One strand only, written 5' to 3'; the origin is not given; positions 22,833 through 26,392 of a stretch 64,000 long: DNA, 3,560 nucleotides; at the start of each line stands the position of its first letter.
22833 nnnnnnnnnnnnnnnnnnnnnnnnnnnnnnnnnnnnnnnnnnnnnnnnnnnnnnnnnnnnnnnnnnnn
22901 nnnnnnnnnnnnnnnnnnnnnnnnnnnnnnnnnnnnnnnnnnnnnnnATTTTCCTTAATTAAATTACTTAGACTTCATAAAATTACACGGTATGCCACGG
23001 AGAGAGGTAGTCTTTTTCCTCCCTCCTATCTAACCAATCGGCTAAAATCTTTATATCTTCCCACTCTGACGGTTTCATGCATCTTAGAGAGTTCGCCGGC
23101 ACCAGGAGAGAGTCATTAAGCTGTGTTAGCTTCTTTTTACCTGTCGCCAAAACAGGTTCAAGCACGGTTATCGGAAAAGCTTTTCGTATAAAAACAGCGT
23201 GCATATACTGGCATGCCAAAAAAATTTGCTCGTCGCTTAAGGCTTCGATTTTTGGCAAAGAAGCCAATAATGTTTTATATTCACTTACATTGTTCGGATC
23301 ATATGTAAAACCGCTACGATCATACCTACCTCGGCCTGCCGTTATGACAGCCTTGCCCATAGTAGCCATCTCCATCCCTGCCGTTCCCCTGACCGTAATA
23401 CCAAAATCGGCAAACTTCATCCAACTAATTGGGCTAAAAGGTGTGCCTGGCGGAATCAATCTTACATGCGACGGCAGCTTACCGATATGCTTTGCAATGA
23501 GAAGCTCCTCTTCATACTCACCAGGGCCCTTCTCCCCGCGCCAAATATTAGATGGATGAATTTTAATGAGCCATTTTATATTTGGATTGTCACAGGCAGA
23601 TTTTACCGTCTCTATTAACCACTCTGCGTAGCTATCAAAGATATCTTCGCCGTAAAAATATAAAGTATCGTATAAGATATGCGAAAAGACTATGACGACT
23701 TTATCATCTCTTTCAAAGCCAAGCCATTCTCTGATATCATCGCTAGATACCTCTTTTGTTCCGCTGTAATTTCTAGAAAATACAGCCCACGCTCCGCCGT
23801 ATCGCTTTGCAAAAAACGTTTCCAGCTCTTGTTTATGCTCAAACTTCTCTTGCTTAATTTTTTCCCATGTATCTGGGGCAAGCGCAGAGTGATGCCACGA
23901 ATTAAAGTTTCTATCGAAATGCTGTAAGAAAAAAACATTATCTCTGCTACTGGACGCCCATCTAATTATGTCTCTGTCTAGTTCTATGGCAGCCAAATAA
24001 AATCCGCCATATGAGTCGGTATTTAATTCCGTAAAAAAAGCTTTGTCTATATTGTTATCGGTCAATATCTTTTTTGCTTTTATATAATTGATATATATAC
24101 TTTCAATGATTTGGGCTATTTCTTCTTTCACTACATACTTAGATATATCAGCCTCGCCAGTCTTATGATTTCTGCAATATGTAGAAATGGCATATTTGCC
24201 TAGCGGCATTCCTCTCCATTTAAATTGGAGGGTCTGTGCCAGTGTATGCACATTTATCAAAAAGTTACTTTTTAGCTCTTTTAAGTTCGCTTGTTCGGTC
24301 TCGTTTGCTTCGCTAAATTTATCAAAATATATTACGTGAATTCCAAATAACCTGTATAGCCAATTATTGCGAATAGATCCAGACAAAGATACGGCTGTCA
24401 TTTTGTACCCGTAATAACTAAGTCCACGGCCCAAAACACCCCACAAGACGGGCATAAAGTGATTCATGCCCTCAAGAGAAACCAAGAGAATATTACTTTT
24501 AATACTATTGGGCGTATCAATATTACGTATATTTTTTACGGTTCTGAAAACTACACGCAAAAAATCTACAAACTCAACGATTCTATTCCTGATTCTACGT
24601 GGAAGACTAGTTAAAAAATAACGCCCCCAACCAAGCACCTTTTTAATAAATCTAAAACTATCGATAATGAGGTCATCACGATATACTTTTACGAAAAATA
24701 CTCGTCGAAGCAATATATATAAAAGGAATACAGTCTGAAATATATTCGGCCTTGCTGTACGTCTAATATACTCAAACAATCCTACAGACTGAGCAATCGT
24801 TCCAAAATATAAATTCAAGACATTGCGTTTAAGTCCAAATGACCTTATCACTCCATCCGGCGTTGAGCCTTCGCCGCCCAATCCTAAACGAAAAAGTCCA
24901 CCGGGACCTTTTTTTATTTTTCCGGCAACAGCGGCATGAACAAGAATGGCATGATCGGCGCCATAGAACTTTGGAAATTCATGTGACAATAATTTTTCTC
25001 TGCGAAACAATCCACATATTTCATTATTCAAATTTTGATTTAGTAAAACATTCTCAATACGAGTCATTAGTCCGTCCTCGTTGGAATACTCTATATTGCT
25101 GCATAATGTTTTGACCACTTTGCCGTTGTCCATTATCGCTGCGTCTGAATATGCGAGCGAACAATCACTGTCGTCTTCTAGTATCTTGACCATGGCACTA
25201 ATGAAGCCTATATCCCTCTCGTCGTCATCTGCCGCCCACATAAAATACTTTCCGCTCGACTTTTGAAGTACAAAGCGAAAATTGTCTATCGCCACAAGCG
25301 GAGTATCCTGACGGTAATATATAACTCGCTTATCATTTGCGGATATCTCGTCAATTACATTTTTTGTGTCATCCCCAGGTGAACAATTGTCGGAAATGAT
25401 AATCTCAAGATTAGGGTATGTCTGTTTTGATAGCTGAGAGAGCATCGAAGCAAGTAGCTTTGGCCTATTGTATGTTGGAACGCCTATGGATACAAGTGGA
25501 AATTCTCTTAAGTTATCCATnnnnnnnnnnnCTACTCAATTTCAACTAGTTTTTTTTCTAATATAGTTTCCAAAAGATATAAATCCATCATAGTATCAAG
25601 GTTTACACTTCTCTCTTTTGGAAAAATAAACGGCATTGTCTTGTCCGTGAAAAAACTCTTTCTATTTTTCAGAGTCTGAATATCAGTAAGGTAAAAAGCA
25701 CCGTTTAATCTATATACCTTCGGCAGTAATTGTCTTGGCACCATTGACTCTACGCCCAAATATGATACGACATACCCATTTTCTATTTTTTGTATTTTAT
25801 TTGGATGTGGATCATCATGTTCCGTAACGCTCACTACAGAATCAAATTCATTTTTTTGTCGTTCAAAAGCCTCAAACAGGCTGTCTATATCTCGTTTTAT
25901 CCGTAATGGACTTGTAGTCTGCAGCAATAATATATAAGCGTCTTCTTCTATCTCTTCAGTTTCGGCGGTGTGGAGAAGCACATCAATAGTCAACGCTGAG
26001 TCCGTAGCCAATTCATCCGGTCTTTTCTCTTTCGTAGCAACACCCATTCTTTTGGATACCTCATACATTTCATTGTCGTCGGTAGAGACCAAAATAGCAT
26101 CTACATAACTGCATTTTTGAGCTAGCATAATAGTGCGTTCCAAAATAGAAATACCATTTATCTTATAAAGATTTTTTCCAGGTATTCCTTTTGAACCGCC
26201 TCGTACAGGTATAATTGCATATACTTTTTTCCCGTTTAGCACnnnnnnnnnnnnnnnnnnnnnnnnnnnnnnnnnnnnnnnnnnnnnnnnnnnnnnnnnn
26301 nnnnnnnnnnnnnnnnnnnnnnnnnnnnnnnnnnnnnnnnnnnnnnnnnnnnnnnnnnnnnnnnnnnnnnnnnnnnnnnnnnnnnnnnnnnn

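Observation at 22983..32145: Self-contained non-canonical ulosonic-acid pathway, possibly making a dicarboxylic (ulosaric) sugar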

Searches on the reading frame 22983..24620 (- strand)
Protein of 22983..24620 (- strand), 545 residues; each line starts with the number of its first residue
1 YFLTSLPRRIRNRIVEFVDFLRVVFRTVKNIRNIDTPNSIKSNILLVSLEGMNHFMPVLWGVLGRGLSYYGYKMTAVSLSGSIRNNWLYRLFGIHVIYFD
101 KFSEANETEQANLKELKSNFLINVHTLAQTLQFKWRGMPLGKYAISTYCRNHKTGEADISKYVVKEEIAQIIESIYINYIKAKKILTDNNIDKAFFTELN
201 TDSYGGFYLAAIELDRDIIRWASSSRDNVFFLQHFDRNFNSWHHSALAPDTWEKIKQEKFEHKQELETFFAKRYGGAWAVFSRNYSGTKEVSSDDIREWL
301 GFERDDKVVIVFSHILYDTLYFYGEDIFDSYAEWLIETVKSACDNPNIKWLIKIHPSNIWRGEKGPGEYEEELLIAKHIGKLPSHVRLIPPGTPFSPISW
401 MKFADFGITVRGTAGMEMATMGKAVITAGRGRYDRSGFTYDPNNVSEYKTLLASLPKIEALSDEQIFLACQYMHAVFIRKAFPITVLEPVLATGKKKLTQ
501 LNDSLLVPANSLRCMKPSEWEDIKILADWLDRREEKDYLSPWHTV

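Call 40: search_protein_families(library=pfam, alignment_id=A2, max_evalue=5)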
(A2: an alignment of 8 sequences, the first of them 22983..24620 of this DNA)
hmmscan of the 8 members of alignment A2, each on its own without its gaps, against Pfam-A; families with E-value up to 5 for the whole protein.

A. member 1, window:22983-24620:- (545 aa): 1 family
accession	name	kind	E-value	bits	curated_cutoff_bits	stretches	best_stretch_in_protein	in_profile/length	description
PF05159.20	Capsule_synth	-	0.067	13.1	20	1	398-444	231-277/310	Capsule polysaccharide biosynthesis protein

B. families by the number of members that match (of 8 scanned): 4 families
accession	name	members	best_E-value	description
PF05159.20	Capsule_synth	7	0.024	Capsule polysaccharide biosynthesis protein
PF17204.8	Sid-5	1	0.23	Sid-5 family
PF04523.18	Herpes_U30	1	0.32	Herpes virus tegument protein U30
PF08515.17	TGF_beta_GS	1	0.6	Transforming growth factor beta type I GS-motif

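Call 41: search_solved_structures(query=A2, max_evalue=5)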
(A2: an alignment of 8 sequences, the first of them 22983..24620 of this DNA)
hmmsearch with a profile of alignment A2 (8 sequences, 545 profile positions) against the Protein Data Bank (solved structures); distinct sequences matched with E-value up to 5: 2.
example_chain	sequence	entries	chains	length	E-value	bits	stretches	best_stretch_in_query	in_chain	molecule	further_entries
9u5u_N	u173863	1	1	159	0.13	14.3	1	219-296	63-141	Polycomb group protein ASXL1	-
6mgb_A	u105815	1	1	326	0.75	11.8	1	401-452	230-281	Capsular polysaccharide export system protein KpsC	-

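Call 42: find_homologous_proteins(query=window:22983-24620:-, max_evalue=1e-10)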
Query window:22983-24620:- (545 aa): 99 proteins with E <= 1e-10 among 8000 candidates.
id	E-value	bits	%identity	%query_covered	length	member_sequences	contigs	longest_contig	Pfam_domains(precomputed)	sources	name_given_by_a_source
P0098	0.0e+0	1152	89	100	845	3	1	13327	PF00535.33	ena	-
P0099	4.0e-226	770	62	99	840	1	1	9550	PF00535.33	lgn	-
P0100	8.4e-217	739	60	97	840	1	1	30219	PF00535.33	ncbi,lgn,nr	ncbi:MAG: glycosyltransferase family 2 protein [Betaproteobacteria bacterium]|nr:glycosyltransferase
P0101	1.6e-213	729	59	99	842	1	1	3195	PF00535.33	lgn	-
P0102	1.0e-185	637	54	98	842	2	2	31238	PF00535.33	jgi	jgi:glycosyltransferase involved in cell wall biosynthesis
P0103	2.9e-185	635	55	92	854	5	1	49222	PF00535.33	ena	-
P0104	1.2e-179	617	54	96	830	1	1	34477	PF00535.33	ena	-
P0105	6.3e-176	604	50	98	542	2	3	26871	-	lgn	-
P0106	8.0e-173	594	49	99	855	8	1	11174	PF00535.33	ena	-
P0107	3.0e-169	582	48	99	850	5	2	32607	PF00535.33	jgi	jgi:hypothetical protein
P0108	1.7e-164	567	47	99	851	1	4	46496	PF00535.33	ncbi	ncbi:MAG: glycosyltransferase [Candidatus Humimicrobiaceae bacterium]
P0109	1.0e-163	564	46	99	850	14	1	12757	PF00535.33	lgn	-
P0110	6.8e-159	548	45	99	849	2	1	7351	PF00535.33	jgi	-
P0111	8.8e-159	548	46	99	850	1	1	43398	PF00535.33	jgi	jgi:glycosyltransferase involved in cell wall biosynthesis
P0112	2.7e-154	533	48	90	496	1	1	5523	-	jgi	jgi:hypothetical protein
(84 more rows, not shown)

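Call 57: predict_structure(alignment_id=A3)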
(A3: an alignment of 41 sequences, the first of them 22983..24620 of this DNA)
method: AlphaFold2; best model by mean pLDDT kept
length: 545 residues; sequences in the alignment: 41
mean_pLDDT: 92.1   pTM: 0.91
mean pLDDT of the five models: 92.1, 90.9, 90.5, 90.5, 90.0
residues with pLDDT >= 90: 424; 70-90: 107; 50-70: 12; < 50: 2
segments of 3 or more residues with pLDDT < 50: none
pLDDT, mean of each block of 10 residues (from residue 1): 80 91 90 81 95 90 95 97 94 95 88 96 95 94 91 90 97 96 96 87 90 95 92 86 90 94 93 94 91 97 97 81 81 95 98 89 76 95 97 95 97 96 95 95 97 97 98 96 95 90 91 90 96 95 59
secondary structure, 60 per line:
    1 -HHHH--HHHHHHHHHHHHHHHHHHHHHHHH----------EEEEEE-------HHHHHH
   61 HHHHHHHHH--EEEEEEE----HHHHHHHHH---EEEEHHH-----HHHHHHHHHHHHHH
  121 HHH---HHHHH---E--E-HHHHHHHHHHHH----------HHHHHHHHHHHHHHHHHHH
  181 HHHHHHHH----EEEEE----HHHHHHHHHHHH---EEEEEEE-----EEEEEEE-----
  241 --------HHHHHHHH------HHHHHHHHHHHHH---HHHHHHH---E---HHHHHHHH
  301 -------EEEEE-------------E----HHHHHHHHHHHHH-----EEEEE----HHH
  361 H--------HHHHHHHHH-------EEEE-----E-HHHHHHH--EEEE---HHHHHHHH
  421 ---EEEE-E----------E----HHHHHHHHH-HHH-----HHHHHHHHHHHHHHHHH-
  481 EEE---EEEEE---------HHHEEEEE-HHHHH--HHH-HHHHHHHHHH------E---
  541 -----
elements in order: H2-5 H8-31 E42-47 H55-69 E72-78 H83-91 E95-98 H107-123 H127-131 H140-151 H162-188 E193-197 H202-213 E217-223 E229-235 H249-256 H263-275 H279-285 H293-300 E308-312 H331-343 E349-353 H358-361 H370-378 E386-389 H397-403 E406-409 H413-420 E424-427 H445-453 H463-479 E481-483 E487-491 E504-508 H510-514 H521-530

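Call 59: fold_search(model_id=the predicted structure, library=pdb)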
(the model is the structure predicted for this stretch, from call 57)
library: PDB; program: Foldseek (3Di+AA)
matches with E <= 10: 1587; with E <= 0.001: 208
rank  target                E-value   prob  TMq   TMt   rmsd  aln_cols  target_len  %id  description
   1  3dzc_A                4.8e-09  1.00  0.24  0.33  12.8       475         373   11  2.35 Angstrom resolution structure of WecB (VC0917), a UDP-N-acetylglucosamine 2-epimerase from Vibrio cholerae. (released 2008-08-12)
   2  1f6d_A                8.7e-09  1.00  0.23  0.31  14.6       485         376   12  THE STRUCTURE OF UDP-N-ACETYLGLUCOSAMINE 2-EPIMERASE FROM E. COLI. (released 2000-12-13)
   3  3ot5_C                1.3e-08  1.00  0.26  0.33  13.1       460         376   11  2.2 Angstrom Resolution Crystal Structure of putative UDP-N-acetylglucosamine 2-epimerase from Listeria monocytogenes (released 2010-09-22)
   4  3beo_A                2.1e-08  1.00  0.27  0.35  13.1       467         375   10  A Structural Basis for the allosteric regulation of non-hydrolyzing UDP-GlcNAc 2-epimerases (released 2008-02-19)
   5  3oth_B                2.8e-08  1.00  0.26  0.33  15.8       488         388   12  Crystal Structure of CalG1, Calicheamicin Glycostyltransferase, TDP and calicheamicin alpha3I bound form (released 2010-12-15)
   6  3ot5_B                4.2e-08  1.00  0.27  0.35  13.0       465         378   11  2.2 Angstrom Resolution Crystal Structure of putative UDP-N-acetylglucosamine 2-epimerase from Listeria monocytogenes (released 2010-09-22)
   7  1f6d_C                4.2e-08  1.00  0.26  0.35  13.4       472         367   12  THE STRUCTURE OF UDP-N-ACETYLGLUCOSAMINE 2-EPIMERASE FROM E. COLI. (released 2000-12-13)
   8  3c4q_A                4.6e-08  1.00  0.26  0.32  14.2       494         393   12  Structure of the retaining glycosyltransferase MshA : The first step in mycothiol biosynthesis. Organism : Corynebacte (released 2008-04-01)
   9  6vlc_B                4.9e-08  1.00  0.25  0.35  11.5       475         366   11  Crystal structure of UDP-GlcNAc 2-epimerase from Neisseria meningitidis bound to UDP-GlcNAc (released 2020-11-11)
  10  5enz_A                6.8e-08  1.00  0.24  0.32  16.0       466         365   10  S. aureus MnaA-UDP co-structure (released 2016-04-27)
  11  1f6d_B                1.0e-07  1.00  0.26  0.34  13.3       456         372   13  THE STRUCTURE OF UDP-N-ACETYLGLUCOSAMINE 2-EPIMERASE FROM E. COLI. (released 2000-12-13)
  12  6j32_C                1.0e-07  1.00  0.23  0.28  18.9       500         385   13  Crystal Structure Analysis of the Glycotransferase of kitacinnamycin (released 2020-01-15)
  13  5xvs_B                1.1e-07  1.00  0.25  0.34  14.9       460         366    9  Crystal structure of UDP-GlcNAc 2-epimerase NeuC complexed with UDP (released 2018-04-11)
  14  6j31_C                1.2e-07  1.00  0.25  0.31  18.3       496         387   13  Crystal Structure Analysis of the Glycotransferase of kitacinnamycin (released 2020-01-15)
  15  3d0r_A                1.4e-07  1.00  0.28  0.37  11.9       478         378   13  Crystal structure of calG3 from Micromonospora echinospora determined in space group P2(1) (released 2008-06-24)
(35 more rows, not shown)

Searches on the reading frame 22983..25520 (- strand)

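Call 3: search_protein_families(library=pfam, proteins=[window:22983-25520:-], max_evalue=0.01)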
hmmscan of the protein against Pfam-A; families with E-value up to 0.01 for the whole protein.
window:22983-25520:- (845 aa): 2 families
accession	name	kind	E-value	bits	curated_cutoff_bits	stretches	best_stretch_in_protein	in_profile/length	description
PF00535.33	Glycos_transf_2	-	9.4e-22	78.2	23.3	1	11-146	1-132/168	Glycosyl transferase family 2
PF13641.12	Glyco_tranf_2_3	-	0.00094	19.7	27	1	10-71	3-65/230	Glycosyltransferase like family 2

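Call 4: search_protein_families(library=ncbifam, proteins=[window:22983-25520:-], max_evalue=0.01)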
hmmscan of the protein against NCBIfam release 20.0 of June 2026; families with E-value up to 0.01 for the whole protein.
window:22983-25520:- (845 aa): 15 families
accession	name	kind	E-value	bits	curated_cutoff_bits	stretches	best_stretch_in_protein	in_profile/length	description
NF050050.1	ProtGlycPglI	equivalog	2.8e-16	59.8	500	1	8-195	2-184/306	GalNAc(5)-diNAcBac-PP-undecaprenol beta-1,3-glucosyltransferase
TIGR04440.1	glyco_TIGR04440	domain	2.6e-13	50.2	70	1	11-176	3-171/215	TIGR00180 family glycosyltransferase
NF047683.1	TeichurnBiosyTuaG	equivalog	2.9e-11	43.5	400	1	6-131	4-127/252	teichuronic acid biosynthesis protein TuaG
TIGR04017.1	WcaA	equivalog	5.8e-09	36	495.75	1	6-124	3-120/279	colanic acid biosynthesis glycosyltransferase WcaA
NF007453.0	PRK10018.1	equivalog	8.2e-09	35.5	382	1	6-116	4-113/280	colanic acid biosynthesis glycosyltransferase WcaA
TIGR03937.1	PgaC_IcaA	equivalog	8.5e-09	34.8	422.3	1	3-176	40-211/407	poly-beta-1,6-N-acetyl-D-glucosamine synthase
NF038299.1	EPS_HpsN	equivalog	2.9e-08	33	425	1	8-120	1-112/317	hormogonium polysaccharide biosynthesis glycosyltransferase HpsN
NF007482.0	PRK10073.1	equivalog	1.6e-06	27.3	423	1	7-135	5-132/334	glycosyltransferase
NF045692.1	OglycostaseCruG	equivalog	3.4e-06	26.3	600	1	7-75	40-106/386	2'-O-glycosyltransferase CruG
NF041875.1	EPS_EpsD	equivalog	2.5e-05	23.9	370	1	10-111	1-101/325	exopolysaccharide biosynthesis glycosyltransferase EpsD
TIGR03111.1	glyc2_xrt_Gpos1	hypoth_equivalog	0.00013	20.9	363.95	1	3-168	44-209/439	TIGR03111 family XrtG-associated glycosyltransferase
NF050113.1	gal_furan_GlfT1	equivalog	0.00044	19.6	330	1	14-103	5-92/290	galactofuranosyltransferase GlfT1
NF038302.1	EPS_HpsE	equivalog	0.00045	19.3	300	1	11-64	4-59/307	hormogonium polysaccharide biosynthesis glycosyltransferase HpsE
NF053739.1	GlytfEpsEBac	equivalog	0.00069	18.7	450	1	8-118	1-111/265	glycosyltransferase EpsE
TIGR04283.1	glyco_like_mftF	equivalog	0.0087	15.7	182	0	10-60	1-50/221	TIGR04283 family arsenosugar biosynthesis glycosyltransferase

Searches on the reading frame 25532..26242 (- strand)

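Call 3: search_protein_families(library=pfam, proteins=[window:25532-26242:-], max_evalue=0.01)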
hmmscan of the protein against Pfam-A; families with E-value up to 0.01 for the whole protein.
window:25532-26242:- (236 aa): 2 families
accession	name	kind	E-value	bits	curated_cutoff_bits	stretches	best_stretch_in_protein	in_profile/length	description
PF02348.25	CTP_transf_3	-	8.7e-18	65.3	22.6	1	9-140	2-129/217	Cytidylyltransferase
PF12804.13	NTP_transf_3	-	0.0015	19.1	27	1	23-147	16-130/160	MobA-like NTP transferase domain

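Call 4: search_protein_families(library=ncbifam, proteins=[window:25532-26242:-], max_evalue=0.01)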
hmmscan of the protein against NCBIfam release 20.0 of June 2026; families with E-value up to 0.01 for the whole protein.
window:25532-26242:- (236 aa): 6 families
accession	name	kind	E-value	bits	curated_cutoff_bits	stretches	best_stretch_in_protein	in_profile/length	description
TIGR03584.1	PseF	equivalog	1.2e-33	116.6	205.7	1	9-226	2-218/222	pseudaminic acid cytidylyltransferase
NF003952.0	PRK05450.1-5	subfamily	4e-14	52.4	193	1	6-141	2-130/250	3-deoxy-manno-octulosonate cytidylyltransferase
NF009905.0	PRK13368.1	subfamily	9.9e-12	44.7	255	1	6-143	2-132/243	3-deoxy-manno-octulosonate cytidylyltransferase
NF003950.0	PRK05450.1-3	subfamily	1.8e-11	43.9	234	1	6-145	2-135/248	3-deoxy-manno-octulosonate cytidylyltransferase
TIGR00466.1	kdsB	equivalog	1.4e-07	31.1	155.2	1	9-150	5-142/241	3-deoxy-manno-octulosonate cytidylyltransferase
NF003948.0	PRK05450.1-1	equivalog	7.5e-06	25.3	281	1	5-133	4-127/248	3-deoxy-manno-octulosonate cytidylyltransferase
